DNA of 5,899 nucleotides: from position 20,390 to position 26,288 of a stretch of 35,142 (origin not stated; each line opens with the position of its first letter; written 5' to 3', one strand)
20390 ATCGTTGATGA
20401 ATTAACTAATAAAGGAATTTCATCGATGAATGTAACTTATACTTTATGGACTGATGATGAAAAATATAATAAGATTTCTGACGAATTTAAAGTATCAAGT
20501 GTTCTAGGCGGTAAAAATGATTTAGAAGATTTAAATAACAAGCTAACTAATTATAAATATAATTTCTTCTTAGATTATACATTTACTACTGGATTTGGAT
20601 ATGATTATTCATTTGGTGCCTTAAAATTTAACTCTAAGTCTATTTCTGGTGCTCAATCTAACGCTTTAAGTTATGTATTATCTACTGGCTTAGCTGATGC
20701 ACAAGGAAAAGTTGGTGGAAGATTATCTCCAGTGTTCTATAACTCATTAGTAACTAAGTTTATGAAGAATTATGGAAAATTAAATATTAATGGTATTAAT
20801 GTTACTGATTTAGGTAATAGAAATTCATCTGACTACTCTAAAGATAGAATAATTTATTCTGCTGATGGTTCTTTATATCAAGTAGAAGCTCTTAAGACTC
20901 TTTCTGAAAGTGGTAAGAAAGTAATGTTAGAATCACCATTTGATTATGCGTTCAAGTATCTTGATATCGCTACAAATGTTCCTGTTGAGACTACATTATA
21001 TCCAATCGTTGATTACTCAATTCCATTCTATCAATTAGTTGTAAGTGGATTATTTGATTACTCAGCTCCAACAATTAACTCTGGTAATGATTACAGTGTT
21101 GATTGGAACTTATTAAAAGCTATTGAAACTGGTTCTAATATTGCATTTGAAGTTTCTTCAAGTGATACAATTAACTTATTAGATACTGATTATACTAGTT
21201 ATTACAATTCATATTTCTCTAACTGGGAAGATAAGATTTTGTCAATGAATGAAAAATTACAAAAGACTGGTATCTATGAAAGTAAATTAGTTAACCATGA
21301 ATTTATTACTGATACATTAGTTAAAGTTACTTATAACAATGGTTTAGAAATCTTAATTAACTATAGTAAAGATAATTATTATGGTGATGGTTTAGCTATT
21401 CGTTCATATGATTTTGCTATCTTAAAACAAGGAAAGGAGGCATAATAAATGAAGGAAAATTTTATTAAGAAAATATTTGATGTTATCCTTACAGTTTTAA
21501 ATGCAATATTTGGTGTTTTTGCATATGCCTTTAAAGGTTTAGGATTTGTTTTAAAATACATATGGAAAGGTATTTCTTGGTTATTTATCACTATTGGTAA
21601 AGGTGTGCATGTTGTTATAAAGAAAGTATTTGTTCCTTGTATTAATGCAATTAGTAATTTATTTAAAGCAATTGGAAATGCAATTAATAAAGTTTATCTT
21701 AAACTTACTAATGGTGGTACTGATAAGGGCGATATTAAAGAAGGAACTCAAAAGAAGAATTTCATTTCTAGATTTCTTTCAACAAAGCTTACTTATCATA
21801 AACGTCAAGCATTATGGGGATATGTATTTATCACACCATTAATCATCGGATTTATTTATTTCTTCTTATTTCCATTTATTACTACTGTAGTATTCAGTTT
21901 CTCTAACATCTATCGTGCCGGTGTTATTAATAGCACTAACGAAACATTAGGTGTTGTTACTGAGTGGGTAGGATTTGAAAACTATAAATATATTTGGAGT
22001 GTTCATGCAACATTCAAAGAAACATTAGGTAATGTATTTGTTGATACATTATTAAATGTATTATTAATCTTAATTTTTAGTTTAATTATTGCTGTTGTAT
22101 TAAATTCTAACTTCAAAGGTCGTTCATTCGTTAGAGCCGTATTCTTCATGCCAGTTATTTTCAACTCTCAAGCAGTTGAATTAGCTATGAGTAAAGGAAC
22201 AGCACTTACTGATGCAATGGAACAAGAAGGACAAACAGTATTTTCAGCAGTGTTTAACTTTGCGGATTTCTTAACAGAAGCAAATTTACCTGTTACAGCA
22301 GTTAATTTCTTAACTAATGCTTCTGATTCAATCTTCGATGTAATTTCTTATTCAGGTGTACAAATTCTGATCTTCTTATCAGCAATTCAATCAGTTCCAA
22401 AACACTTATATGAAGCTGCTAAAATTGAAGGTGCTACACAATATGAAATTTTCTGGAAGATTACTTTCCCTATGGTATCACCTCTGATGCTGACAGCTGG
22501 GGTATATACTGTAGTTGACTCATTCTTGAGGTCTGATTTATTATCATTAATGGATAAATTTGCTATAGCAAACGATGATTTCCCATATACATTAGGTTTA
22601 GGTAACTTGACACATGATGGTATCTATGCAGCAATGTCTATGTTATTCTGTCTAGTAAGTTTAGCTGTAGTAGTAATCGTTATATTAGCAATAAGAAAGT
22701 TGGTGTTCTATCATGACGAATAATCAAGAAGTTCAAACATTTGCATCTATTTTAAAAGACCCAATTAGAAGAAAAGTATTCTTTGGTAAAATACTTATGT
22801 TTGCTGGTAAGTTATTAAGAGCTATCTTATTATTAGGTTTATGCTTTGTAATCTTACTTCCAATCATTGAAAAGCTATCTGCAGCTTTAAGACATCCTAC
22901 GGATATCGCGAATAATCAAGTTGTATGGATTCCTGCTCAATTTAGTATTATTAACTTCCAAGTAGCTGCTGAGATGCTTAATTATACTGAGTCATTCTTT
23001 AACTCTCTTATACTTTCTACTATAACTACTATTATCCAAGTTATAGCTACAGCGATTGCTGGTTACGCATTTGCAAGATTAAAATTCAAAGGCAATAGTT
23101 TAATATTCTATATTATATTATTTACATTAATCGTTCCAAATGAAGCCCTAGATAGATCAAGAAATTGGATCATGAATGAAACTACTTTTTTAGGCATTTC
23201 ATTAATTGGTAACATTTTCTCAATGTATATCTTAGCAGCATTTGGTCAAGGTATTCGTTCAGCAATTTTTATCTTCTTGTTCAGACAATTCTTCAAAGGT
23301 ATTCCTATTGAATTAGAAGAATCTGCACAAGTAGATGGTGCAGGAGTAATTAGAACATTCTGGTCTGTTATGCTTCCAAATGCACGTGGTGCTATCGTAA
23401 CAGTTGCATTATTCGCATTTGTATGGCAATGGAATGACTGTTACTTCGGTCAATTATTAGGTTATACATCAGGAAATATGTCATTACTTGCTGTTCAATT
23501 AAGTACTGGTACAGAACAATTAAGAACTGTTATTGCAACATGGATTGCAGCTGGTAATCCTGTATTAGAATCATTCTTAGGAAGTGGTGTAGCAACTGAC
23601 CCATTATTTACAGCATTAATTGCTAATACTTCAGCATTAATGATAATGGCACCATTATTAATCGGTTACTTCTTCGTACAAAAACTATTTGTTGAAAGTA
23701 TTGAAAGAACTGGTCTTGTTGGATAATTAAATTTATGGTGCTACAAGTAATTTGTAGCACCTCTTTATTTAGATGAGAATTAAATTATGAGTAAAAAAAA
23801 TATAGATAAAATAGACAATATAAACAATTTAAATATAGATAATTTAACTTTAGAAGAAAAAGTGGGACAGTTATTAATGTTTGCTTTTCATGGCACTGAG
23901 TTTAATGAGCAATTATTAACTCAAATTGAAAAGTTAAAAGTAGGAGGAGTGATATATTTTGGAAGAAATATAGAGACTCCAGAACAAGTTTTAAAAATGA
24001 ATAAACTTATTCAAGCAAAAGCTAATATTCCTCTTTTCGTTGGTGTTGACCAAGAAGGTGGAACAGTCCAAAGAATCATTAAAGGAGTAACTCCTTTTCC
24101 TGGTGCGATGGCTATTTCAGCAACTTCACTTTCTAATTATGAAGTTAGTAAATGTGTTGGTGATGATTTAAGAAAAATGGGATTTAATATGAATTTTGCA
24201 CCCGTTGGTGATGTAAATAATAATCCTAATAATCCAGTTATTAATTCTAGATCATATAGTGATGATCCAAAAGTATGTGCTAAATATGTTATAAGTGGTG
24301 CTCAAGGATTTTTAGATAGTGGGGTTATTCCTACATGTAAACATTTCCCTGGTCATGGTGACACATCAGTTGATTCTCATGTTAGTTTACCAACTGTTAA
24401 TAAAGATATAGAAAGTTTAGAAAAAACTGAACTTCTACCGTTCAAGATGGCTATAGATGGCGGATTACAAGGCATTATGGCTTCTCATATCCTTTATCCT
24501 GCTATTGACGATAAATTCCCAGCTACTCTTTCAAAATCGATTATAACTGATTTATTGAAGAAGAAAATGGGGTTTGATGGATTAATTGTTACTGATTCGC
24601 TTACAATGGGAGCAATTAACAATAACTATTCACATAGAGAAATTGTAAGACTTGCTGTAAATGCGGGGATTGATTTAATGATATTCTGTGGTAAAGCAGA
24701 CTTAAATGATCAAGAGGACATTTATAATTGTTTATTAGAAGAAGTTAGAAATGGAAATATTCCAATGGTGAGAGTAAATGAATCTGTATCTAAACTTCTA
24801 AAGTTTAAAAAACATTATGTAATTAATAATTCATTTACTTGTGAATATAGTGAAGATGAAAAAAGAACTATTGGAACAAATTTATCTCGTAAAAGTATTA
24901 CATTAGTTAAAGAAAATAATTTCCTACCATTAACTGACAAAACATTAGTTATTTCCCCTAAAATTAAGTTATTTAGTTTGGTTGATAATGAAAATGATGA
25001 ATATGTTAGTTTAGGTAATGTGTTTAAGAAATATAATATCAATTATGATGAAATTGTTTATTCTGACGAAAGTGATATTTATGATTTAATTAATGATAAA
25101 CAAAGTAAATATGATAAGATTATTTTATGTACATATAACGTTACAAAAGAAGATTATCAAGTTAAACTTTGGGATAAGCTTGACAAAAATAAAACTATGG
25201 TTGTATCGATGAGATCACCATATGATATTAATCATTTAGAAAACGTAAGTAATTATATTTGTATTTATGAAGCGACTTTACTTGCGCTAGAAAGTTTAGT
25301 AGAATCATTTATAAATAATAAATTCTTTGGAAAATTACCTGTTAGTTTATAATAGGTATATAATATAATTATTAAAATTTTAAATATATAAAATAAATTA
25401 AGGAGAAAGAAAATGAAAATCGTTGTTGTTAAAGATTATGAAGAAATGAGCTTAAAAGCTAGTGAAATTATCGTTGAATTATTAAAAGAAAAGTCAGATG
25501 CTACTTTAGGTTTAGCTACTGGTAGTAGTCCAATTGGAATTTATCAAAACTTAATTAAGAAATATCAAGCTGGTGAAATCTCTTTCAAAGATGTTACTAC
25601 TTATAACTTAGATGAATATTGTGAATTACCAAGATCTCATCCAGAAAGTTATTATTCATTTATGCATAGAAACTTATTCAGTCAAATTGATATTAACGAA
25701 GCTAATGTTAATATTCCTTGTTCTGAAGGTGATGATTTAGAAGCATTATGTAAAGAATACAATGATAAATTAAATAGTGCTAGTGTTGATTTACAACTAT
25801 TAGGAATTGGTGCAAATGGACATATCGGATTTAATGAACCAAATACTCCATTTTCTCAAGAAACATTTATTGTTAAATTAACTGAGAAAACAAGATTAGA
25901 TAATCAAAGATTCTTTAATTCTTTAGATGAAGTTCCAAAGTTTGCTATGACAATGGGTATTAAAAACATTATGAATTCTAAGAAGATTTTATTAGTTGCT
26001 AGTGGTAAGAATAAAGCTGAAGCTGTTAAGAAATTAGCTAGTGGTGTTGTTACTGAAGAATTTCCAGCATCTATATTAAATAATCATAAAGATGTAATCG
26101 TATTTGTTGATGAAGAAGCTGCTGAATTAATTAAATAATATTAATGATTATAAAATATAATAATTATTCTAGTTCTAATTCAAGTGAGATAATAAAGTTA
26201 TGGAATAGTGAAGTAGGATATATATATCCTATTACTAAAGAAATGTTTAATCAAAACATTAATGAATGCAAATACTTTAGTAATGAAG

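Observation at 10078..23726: Atypical 13.6-kb sugar-ABC cassette: giant binding protein, two permease pairs, and three non-transporter envelope proteins between them, with no ATPase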

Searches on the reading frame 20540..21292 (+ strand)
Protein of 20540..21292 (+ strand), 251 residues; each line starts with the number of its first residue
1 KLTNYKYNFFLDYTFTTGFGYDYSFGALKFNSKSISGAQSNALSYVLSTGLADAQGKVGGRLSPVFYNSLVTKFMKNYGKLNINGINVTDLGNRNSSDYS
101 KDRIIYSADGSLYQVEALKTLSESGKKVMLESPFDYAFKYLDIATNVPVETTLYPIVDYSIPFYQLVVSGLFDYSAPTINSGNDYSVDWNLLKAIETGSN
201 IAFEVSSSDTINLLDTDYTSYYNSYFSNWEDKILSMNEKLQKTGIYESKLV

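Call 97: search_solved_structures(query=A4, max_evalue=10, show_alignments=4)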
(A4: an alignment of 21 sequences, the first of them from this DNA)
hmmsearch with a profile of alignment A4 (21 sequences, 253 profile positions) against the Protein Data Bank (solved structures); distinct sequences matched with E-value up to 10: 1.
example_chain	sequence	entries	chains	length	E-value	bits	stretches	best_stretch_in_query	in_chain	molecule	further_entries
9bkr_A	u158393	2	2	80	0.72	12.5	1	70-112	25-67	Isoform 2 of E3 ubiquitin-protein ligase TRIP12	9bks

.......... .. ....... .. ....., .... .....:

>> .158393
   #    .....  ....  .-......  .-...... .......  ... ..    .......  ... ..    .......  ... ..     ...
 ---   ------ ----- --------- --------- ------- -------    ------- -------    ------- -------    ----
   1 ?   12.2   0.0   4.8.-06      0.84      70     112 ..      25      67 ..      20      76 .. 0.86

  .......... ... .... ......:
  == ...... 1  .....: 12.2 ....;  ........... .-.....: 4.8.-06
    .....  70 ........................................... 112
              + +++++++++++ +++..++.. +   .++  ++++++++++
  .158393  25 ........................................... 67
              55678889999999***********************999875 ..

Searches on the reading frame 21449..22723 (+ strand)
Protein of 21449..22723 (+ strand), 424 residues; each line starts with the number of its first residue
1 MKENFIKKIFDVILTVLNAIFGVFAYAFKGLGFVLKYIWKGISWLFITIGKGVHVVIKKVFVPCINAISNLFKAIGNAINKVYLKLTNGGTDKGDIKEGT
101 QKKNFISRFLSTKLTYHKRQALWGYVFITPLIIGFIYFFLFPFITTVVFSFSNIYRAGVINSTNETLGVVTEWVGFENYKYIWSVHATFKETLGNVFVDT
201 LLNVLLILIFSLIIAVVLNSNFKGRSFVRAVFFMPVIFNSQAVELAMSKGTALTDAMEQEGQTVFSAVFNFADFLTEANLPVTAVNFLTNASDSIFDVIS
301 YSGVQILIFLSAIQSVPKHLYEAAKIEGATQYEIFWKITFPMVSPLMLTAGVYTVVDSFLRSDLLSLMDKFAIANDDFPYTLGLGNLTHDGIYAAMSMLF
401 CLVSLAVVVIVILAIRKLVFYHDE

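Call 3: search_protein_families(library=pfam, proteins=[window:21449-22723:+], max_evalue=0.01)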
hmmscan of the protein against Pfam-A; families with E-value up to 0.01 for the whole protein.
window:21449-22723:+ (424 aa): 1 family
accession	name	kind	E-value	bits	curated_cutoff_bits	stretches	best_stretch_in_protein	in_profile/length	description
PF00528.27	BPD_transp_1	-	3.3e-09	37.2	26.4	1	299-418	62-177/184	Binding-protein-dependent transport system inner membrane component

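Call 7: search_protein_families(library=ncbifam, proteins=[window:21449-22723:+], max_evalue=0.001)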
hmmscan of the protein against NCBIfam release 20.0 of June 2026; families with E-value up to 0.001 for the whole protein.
window:21449-22723:+ (424 aa): 8 families
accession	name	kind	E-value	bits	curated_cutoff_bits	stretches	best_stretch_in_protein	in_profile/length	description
NF008232.0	PRK10999.1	equivalog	4.6e-08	32.2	392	1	171-347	262-433/520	maltose ABC transporter permease MalF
NF007852.0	PRK10561.1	equivalog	1.3e-07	31.7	335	1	120-360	10-228/295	sn-glycerol-3-phosphate ABC transporter permease UgpA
NF040932.1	ABC_arch_GlcU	equivalog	1.7e-05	24.6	340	1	299-409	142-254/272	glucose ABC transporter permease GlcU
NF006939.0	PRK09421.1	equivalog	0.0001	21.8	262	0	312-353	115-156/230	molybdate ABC transporter permease subunit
TIGR00969.1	3a0106s02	subfamily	0.0002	20.9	240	1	314-354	167-207/272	sulfate ABC transporter permease subunit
TIGR02139.1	permease_CysT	equivalog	0.00023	20.9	246.1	0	313-350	155-192/265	sulfate ABC transporter permease subunit CysT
TIGR02141.1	modB_ABC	equivalog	0.00024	20.8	182.6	0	311-353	101-143/208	molybdate ABC transporter permease subunit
NF040733.1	ABC_perm_U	equivalog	0.00081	18.9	295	1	278-350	107-180/251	ABC transporter permease subunit SaoP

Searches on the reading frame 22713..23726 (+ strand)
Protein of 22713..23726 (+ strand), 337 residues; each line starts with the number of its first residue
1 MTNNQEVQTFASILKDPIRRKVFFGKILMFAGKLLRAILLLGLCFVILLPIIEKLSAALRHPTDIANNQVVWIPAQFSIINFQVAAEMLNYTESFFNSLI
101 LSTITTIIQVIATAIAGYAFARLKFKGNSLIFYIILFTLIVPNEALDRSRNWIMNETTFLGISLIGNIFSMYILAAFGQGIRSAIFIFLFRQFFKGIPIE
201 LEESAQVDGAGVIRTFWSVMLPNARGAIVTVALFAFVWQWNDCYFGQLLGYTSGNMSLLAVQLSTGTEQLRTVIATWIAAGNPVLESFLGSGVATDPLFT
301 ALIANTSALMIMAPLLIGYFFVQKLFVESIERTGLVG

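Call 3: search_protein_families(library=pfam, proteins=[window:22713-23726:+], max_evalue=0.01)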
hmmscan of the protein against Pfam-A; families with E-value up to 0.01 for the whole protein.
window:22713-23726:+ (337 aa): 1 family
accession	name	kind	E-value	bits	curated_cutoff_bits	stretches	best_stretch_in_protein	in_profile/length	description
PF00528.27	BPD_transp_1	-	3.2e-09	37.2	26.4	1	116-267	4-151/184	Binding-protein-dependent transport system inner membrane component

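Call 7: search_protein_families(library=ncbifam, proteins=[window:22713-23726:+], max_evalue=0.001)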
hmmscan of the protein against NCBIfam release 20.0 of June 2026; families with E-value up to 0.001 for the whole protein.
window:22713-23726:+ (337 aa): 8 families
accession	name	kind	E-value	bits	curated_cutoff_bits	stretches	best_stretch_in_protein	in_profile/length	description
NF008210.0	PRK10973.1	equivalog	1.8e-16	60.6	297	1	37-257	14-228/281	sn-glycerol-3-phosphate ABC transporter permease UgpE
NF040932.1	ABC_arch_GlcU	equivalog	2.5e-15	56.8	340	1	36-278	5-239/272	glucose ABC transporter permease GlcU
NF008231.0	PRK10998.1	equivalog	9e-13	48.4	261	1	92-249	82-236/296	maltose ABC transporter permease MalG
TIGR01581.1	Mo_ABC_porter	hypoth_equivalog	1.9e-09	37.3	210.3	1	92-237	20-169/225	ABC transporter permease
NF040839.1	tungstate_WtpB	equivalog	6e-08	32.6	340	1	90-236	41-190/251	tungstate ABC transporter permease WtpB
TIGR03262.1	PhnU2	equivalog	3e-07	29.5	593.25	1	39-262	10-221/546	putative 2-aminoethylphosphonate ABC transporter permease subunit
NF006939.0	PRK09421.1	equivalog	3.8e-07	29.8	262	1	96-237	13-159/230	molybdate ABC transporter permease subunit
TIGR02141.1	modB_ABC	equivalog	3.4e-06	26.8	182.6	1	98-237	3-146/208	molybdate ABC transporter permease subunit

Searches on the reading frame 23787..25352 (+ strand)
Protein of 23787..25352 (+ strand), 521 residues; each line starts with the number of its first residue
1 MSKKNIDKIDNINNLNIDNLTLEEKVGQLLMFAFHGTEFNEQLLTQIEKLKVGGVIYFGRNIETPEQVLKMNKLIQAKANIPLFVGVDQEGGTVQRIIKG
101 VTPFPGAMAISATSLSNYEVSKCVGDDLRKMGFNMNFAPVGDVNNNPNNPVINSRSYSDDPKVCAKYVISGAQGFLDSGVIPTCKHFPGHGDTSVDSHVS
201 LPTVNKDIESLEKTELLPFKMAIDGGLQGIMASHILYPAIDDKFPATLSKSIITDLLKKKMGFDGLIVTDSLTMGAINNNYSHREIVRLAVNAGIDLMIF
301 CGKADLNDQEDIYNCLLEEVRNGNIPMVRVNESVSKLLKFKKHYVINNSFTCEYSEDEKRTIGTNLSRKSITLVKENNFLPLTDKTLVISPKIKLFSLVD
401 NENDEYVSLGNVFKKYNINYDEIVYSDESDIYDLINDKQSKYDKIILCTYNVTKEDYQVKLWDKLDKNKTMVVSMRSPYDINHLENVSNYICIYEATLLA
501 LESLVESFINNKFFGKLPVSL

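Call 3: search_protein_families(library=pfam, proteins=[window:23787-25352:+], max_evalue=0.01)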
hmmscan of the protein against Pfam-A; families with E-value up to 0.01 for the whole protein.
window:23787-25352:+ (521 aa): 1 family
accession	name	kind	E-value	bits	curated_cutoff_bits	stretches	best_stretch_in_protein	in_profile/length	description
PF00933.27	Glyco_hydro_3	-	1.6e-88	297.6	27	1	21-339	1-315/316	Glycosyl hydrolase family 3 N terminal domain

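Call 7: search_protein_families(library=ncbifam, proteins=[window:23787-25352:+], max_evalue=0.001)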
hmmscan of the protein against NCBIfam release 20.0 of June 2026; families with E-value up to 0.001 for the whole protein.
window:23787-25352:+ (521 aa): 7 families
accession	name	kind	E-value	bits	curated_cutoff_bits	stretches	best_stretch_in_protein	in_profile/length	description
NF003740.0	PRK05337.1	equivalog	1.1e-60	205.5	207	1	29-309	4-289/340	beta-N-acetylhexosaminidase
NF052329.1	XyloArabinsidase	equivalog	7.8e-25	87.1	1050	1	117-389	126-398/750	beta-xylosidase/alpha-l-arabinosidase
NF011678.0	PRK15098.1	equivalog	6.4e-20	71.1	666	1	17-343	42-355/765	beta-glucosidase BglX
NF052331.1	Bet13-16Glucosase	equivalog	4.2e-19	68.2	1330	1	17-411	20-408/750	exo-beta-d-1,3/1,6-glucosidase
NF041579.1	betaxyl_Flavo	equivalog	1.1e-14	53.6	1350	1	98-385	79-380/716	beta-xylosidase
NF041776.1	xylosidase_Xyl3A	equivalog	3.4e-12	45.2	1250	1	157-393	135-383/846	xylan 1,4-beta-xylosidase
NF052330.1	BetGlucosiCelf0468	equivalog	1.9e-08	33.1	1300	1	103-342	58-278/817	beta-d-glucosidase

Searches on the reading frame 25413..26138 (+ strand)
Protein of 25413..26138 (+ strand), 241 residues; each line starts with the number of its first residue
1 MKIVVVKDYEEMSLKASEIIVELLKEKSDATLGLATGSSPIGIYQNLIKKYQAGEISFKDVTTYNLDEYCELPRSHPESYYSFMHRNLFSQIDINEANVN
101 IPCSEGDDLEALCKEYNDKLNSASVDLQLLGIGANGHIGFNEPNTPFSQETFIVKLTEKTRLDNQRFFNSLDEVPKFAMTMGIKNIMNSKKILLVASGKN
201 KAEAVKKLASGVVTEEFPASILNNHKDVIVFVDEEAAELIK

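Call 4: search_protein_families(library=pfam, proteins=[window:25413-26138:+], max_evalue=0.01)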
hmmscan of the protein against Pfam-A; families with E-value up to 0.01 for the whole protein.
window:25413-26138:+ (241 aa): 1 family
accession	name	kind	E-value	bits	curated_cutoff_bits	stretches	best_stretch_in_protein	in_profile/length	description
PF01182.26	Glucosamine_iso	-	2.8e-25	89.9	27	1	15-227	13-222/225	Glucosamine-6-phosphate isomerases/6-phosphogluconolactonase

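Call 85: search_protein_families(library=ncbifam, proteins=[window:25413-26138:+], max_evalue=0.00001)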
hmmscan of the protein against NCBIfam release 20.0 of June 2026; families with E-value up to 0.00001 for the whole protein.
window:25413-26138:+ (241 aa): 8 families
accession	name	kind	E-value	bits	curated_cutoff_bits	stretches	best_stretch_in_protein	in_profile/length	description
NF001684.0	PRK00443.1-4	subfamily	1.3e-90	303.5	326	1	1-238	1-239/260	glucosamine-6-phosphate deaminase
TIGR00502.1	nagB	equivalog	7.9e-90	300.7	236.9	1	1-240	1-247/259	glucosamine-6-phosphate deaminase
NF001682.0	PRK00443.1-1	equivalog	1.1e-68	231.5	528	1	1-239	1-233/262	glucosamine-6-phosphate deaminase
NF002557.0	PRK02122.1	subfamily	3.4e-64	217.1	384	1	3-238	31-273/653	glucosamine-6-phosphate deaminase-like protein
NF001685.0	PRK00443.1-5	equivalog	3.3e-55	187.2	513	1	31-237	36-244/266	glucosamine-6-phosphate deaminase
NF007291.0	PRK09762.1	equivalog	5.5e-47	160.4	271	1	2-234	5-235/236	galactosamine-6-phosphate isomerase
NF009022.0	PRK12358.1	equivalog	6.3e-42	143.7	247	1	1-239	1-236/239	glucosamine-6-phosphate deaminase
TIGR01198.1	pgl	equivalog_domain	5.3e-26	91.6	124.45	1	18-238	18-232/234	6-phosphogluconolactonase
